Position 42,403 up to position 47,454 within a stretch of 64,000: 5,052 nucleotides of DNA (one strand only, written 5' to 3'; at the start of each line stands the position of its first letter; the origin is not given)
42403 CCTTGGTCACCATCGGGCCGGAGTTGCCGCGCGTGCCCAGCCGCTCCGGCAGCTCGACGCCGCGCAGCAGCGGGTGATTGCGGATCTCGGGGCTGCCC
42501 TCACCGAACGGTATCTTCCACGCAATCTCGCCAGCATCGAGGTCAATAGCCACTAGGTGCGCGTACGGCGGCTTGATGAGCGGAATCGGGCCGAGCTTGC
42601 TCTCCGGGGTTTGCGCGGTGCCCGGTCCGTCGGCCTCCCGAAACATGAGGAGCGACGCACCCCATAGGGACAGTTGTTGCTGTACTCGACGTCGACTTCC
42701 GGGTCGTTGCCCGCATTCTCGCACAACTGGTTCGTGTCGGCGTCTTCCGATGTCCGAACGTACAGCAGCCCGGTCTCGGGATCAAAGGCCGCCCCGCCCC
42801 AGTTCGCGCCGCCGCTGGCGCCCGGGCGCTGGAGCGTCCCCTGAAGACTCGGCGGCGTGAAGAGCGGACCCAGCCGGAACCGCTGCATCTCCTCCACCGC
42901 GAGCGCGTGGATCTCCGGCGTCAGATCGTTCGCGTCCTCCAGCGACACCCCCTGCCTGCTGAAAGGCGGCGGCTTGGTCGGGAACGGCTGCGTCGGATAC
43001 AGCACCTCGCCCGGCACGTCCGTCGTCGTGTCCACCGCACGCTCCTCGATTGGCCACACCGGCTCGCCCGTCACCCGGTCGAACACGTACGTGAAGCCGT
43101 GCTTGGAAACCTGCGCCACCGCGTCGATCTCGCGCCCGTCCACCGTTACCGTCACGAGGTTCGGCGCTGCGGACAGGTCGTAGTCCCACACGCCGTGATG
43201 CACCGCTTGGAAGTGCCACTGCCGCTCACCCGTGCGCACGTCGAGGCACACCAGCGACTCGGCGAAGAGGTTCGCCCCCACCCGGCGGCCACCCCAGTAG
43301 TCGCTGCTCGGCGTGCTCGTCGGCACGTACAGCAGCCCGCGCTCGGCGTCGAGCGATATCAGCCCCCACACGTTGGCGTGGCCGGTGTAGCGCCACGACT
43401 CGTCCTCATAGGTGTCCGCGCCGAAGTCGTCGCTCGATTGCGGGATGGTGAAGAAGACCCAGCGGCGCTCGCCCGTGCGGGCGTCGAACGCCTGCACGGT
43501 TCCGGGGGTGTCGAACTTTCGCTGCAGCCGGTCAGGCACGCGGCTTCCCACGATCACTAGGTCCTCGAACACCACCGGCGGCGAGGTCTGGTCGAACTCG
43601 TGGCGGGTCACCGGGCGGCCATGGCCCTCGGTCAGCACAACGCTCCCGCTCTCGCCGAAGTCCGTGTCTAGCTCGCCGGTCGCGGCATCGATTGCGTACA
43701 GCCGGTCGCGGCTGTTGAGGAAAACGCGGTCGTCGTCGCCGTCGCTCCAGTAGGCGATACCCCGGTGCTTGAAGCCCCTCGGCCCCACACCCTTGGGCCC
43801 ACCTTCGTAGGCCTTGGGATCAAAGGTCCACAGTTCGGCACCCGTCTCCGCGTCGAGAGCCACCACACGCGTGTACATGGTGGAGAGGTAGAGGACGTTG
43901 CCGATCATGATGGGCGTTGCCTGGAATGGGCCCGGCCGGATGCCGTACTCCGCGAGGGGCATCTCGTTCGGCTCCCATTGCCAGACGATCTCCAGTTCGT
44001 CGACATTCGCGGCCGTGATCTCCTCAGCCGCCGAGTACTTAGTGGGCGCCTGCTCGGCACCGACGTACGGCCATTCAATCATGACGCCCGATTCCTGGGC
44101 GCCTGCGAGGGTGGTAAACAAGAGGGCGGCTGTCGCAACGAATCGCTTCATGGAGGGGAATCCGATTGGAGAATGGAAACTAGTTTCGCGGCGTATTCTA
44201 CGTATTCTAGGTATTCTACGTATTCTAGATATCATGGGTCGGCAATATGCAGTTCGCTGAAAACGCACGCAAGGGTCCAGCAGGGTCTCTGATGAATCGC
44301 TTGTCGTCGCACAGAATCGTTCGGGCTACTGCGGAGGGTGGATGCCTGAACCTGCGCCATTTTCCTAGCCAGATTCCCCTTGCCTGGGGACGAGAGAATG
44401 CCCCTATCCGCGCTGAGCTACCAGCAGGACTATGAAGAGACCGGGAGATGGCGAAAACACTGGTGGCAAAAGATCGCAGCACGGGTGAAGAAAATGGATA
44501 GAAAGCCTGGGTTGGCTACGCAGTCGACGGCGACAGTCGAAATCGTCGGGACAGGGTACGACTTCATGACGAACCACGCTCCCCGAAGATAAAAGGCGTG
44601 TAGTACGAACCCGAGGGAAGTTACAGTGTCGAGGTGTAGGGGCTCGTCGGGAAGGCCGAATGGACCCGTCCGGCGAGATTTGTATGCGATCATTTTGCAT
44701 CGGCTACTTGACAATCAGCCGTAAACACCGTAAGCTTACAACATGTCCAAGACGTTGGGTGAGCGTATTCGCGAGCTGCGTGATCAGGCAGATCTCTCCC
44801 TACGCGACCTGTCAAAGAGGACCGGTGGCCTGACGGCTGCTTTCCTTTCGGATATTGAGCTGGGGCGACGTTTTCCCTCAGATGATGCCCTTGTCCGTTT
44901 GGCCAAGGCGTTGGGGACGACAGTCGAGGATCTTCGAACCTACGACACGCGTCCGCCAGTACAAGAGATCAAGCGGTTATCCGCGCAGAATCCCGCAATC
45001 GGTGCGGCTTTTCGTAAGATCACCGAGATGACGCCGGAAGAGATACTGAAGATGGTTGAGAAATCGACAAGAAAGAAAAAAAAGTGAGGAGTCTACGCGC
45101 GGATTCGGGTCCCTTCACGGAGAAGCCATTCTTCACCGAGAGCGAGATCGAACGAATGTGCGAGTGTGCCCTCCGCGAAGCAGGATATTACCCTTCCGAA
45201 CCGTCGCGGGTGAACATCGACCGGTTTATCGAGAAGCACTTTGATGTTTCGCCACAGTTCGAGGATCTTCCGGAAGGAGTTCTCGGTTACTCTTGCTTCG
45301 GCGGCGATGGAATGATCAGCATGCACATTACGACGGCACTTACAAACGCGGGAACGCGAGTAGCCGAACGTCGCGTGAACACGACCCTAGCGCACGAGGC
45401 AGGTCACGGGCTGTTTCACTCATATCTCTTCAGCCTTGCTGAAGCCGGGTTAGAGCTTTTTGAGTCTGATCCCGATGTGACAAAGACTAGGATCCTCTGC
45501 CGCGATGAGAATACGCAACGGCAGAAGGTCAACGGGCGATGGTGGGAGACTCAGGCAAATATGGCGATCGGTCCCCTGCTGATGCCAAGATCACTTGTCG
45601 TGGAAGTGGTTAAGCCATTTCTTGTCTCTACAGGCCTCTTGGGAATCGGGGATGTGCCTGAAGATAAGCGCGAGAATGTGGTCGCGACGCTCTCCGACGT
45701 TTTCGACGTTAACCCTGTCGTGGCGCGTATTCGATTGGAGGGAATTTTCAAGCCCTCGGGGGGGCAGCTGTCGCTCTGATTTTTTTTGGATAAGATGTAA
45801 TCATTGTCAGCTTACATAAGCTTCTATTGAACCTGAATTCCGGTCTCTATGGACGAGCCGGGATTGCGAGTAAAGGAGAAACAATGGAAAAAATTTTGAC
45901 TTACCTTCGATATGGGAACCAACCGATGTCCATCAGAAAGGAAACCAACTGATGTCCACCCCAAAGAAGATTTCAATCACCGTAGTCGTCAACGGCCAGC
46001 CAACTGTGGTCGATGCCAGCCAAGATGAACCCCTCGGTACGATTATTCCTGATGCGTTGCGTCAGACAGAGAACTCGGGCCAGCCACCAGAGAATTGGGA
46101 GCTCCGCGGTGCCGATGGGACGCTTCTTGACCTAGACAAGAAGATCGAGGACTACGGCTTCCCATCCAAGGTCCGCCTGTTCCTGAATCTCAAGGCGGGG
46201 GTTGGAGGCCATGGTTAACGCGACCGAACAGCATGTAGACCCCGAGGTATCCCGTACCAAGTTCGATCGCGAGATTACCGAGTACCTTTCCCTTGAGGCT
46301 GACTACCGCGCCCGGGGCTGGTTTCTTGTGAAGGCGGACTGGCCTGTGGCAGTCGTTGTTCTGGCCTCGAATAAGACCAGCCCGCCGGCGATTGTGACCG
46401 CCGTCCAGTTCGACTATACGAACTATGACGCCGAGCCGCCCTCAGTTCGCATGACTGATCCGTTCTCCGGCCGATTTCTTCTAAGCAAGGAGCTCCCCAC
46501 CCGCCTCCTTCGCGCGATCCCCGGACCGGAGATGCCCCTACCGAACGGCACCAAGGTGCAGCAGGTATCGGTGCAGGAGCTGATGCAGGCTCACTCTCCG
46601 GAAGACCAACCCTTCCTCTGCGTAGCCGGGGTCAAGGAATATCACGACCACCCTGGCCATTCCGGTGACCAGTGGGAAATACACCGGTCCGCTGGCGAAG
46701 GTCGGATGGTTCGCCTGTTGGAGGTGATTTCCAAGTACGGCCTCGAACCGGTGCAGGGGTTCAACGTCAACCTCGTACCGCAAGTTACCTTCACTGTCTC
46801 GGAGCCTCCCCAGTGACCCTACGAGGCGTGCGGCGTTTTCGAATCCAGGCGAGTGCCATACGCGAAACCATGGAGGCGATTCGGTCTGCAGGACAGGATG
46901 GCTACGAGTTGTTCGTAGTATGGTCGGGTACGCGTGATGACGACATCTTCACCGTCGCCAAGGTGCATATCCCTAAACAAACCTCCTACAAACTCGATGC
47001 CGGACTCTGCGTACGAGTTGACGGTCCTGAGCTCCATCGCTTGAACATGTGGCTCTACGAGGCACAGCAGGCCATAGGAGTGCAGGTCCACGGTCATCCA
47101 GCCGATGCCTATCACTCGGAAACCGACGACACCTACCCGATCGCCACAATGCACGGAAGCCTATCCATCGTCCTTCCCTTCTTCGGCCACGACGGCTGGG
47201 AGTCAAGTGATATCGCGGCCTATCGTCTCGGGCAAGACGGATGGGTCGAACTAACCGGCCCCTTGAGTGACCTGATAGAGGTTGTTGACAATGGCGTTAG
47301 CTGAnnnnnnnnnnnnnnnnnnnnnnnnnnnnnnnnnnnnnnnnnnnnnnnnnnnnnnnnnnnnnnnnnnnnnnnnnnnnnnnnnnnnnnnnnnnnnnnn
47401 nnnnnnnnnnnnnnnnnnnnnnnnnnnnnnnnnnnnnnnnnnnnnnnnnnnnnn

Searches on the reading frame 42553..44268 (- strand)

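Call 26: search_protein_families(library=pfam, proteins=[window:42553-44268:-], max_evalue=0.01)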
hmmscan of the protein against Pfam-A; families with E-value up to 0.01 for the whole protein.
window:42553-44268:- (571 aa): 2 families
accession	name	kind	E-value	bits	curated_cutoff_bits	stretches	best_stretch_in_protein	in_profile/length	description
PF01011.28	PQQ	-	2.3e-159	532.3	26.7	1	66-523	1-452/595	Glucose/ethanol/alcohol dehydrogenase, beta-propeller domain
PF13360.13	PQQ_2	-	1.4e-17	64.6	27.6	2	134-424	4-211/233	Outer membrane protein assembly factor BamB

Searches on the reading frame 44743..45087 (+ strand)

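Call 26: search_protein_families(library=pfam, proteins=[window:44743-45087:+], max_evalue=0.01)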
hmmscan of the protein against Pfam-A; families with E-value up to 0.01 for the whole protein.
window:44743-45087:+ (114 aa): 4 families
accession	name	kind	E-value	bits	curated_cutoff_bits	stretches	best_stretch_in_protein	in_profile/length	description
PF13560.12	HTH_31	-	1.9e-13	50.9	27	1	5-65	2-62/64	Helix-turn-helix domain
PF01381.28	HTH_3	-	7.9e-12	45.5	23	1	9-64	1-55/55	Helix-turn-helix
PF12844.13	HTH_19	-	1.3e-08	35.1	30.2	1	6-60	1-54/64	Helix-turn-helix domain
PF13443.12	HTH_26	-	2.3e-06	28.2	22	1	8-67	1-60/63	Cro/C1-type HTH DNA-binding domain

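Call 88: search_protein_families(library=padloc, proteins=[window:44743-45087:+], max_evalue=0.001)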
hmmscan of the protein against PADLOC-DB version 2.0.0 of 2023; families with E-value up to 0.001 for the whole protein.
window:44743-45087:+ (114 aa): 7 families
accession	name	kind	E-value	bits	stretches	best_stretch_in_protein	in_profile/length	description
PDLC04142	capH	-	8.7e-15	53.7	1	1-107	3-92/103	capH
PDLC02926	HTH_VI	-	2e-08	32.4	1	5-64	2-60/92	-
PDLC03665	Control_protein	-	2.3e-07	29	1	5-66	9-70/77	control protein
PDLC03953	RmrA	-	3.8e-06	24.4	1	3-63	4-63/373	-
PDLC03954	RmrA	-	7.4e-05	19.8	1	5-62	11-67/380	-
PDLC03947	RmrA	-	0.00025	18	1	3-58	10-64/383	-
PDLC03671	Control_protein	-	0.00074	17.7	0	4-66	14-75/84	control protein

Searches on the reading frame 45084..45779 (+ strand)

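Call 26: search_protein_families(library=pfam, proteins=[window:45084-45779:+], max_evalue=0.01)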
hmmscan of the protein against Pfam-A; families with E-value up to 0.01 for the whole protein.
window:45084-45779:+ (231 aa): 0 families

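Call 88: search_protein_families(library=padloc, proteins=[window:45084-45779:+], max_evalue=0.001)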
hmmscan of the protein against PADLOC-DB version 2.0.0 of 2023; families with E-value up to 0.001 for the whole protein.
window:45084-45779:+ (231 aa): 1 family
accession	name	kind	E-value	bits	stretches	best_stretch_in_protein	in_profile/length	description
PDLC04141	capP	-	4.5e-07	27.6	1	20-177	3-123/242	capP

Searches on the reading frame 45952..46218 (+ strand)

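Call 26: search_protein_families(library=pfam, proteins=[window:45952-46218:+], max_evalue=0.01)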
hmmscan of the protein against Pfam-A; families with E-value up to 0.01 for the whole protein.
window:45952-46218:+ (88 aa): 2 families
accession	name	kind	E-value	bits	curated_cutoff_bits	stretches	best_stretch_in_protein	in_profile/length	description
PF10790.15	DUF2604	-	9.9e-28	96.8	25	1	3-86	2-85/85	Protein of Unknown function (DUF2604)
PF08817.16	YukD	-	5.3e-05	24.3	27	1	9-69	4-67/76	WXG100 protein secretion system (Wss), protein YukD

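Call 88: search_protein_families(library=padloc, proteins=[window:45952-46218:+], max_evalue=0.001)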
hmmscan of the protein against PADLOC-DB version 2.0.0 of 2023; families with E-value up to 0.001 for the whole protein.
window:45952-46218:+ (88 aa): 0 families

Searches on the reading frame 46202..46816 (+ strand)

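Call 26: search_protein_families(library=pfam, proteins=[window:46202-46816:+], max_evalue=0.01)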
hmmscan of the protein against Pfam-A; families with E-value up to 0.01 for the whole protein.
window:46202-46816:+ (204 aa): 1 family
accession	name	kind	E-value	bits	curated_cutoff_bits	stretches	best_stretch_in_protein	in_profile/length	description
PF14455.11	Metal_CEHH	-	2.4e-55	187.1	25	1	12-184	1-176/176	Predicted metal binding domain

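Call 88: search_protein_families(library=padloc, proteins=[window:46202-46816:+], max_evalue=0.001)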
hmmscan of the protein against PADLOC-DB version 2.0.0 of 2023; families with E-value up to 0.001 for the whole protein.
window:46202-46816:+ (204 aa): 1 family
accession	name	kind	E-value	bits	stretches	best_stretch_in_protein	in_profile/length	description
PDLC03845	BilB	-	1.3e-05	23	1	36-100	24-88/159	-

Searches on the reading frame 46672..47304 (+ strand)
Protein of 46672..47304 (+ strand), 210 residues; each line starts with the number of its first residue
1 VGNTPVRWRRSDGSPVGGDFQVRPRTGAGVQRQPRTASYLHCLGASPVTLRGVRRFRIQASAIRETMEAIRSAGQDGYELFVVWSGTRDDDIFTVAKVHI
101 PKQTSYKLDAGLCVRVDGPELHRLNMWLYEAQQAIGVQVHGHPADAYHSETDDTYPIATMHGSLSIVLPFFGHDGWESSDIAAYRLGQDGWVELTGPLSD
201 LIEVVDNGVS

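Call 88: search_protein_families(library=padloc, proteins=[window:46672-47304:+], max_evalue=0.001)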
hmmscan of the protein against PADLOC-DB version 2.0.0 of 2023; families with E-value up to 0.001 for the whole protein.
window:46672-47304:+ (210 aa): 1 family
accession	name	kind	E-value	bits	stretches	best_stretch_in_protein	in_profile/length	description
PDLC03846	BilC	-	1.5e-09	35.6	1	113-196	71-155/168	-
